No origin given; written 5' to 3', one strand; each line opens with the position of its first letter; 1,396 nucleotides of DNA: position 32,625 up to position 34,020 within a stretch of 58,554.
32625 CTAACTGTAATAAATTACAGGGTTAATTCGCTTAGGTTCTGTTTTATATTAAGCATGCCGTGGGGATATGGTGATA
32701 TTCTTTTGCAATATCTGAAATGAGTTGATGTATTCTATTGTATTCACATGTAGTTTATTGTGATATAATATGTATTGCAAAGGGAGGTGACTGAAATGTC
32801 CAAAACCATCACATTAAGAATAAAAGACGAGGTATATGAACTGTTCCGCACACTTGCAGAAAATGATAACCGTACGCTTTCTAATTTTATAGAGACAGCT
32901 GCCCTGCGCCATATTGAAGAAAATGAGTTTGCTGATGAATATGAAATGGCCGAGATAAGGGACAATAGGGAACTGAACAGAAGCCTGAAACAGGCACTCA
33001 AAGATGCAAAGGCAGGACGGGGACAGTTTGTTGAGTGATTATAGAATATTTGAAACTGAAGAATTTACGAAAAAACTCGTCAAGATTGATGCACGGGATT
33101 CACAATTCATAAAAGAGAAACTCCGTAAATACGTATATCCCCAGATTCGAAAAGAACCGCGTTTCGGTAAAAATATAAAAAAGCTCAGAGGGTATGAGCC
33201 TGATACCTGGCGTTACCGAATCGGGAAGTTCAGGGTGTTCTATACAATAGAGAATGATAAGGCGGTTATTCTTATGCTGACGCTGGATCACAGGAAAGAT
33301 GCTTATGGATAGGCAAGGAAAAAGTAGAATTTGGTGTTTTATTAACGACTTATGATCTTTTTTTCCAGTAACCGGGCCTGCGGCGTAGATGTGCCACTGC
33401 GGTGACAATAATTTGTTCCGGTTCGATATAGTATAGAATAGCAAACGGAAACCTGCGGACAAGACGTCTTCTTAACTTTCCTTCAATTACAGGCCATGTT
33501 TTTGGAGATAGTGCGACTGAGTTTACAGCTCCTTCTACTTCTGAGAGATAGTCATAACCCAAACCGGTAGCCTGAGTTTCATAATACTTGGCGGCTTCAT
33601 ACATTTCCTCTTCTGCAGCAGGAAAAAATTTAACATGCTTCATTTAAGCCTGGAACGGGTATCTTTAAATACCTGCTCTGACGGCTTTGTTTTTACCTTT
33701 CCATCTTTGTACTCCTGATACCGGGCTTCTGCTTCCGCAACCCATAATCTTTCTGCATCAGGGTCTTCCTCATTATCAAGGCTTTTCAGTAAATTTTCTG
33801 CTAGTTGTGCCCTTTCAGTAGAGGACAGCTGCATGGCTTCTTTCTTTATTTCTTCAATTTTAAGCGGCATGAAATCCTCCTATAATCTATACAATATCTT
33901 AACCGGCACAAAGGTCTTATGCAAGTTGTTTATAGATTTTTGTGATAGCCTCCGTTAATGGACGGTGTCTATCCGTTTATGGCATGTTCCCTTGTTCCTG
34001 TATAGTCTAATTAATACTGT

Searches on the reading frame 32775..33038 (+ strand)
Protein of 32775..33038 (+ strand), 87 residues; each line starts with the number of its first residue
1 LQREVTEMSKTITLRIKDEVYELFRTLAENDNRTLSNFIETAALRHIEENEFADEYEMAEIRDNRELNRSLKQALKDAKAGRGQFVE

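Call 75: search_protein_families(library=pfam, proteins=[window:32775-33038:+], max_evalue=0.001)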
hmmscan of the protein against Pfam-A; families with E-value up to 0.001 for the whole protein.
window:32775-33038:+ (87 aa): 1 family
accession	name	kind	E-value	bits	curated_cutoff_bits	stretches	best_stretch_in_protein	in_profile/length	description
PF19807.5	DUF6290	-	8.3e-07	29.5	27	1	10-66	2-61/72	Family of unknown function (DUF6290)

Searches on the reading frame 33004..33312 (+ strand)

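Call 75: search_protein_families(library=pfam, proteins=[window:33004-33312:+], max_evalue=0.001)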
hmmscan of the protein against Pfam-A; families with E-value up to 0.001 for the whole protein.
window:33004-33312:+ (102 aa): 1 family
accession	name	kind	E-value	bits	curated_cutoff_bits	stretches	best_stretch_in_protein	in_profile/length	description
PF05016.21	ParE_toxin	-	5.9e-08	33.6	23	1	18-101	4-89/89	ParE toxin of type II toxin-antitoxin system, parDE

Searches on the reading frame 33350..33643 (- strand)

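Call 75: search_protein_families(library=pfam, proteins=[window:33350-33643:-], max_evalue=0.001)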
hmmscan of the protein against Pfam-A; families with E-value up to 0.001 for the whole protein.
window:33350-33643:- (97 aa): 1 family
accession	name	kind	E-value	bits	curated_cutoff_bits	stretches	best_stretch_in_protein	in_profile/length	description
PF05016.21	ParE_toxin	-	6e-05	24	23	1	4-88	1-87/89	ParE toxin of type II toxin-antitoxin system, parDE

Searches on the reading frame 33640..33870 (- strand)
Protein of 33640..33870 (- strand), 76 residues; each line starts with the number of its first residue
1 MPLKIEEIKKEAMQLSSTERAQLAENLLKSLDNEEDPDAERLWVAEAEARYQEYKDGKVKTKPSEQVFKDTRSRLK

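Call 75: search_protein_families(library=pfam, proteins=[window:33640-33870:-], max_evalue=0.001)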
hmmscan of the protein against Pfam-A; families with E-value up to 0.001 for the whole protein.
window:33640-33870:- (76 aa): 1 family
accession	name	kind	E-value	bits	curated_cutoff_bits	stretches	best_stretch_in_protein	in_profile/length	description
PF09720.15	Unstab_antitox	-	8.5e-17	61.4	23.3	1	14-67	1-54/54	Putative addiction module component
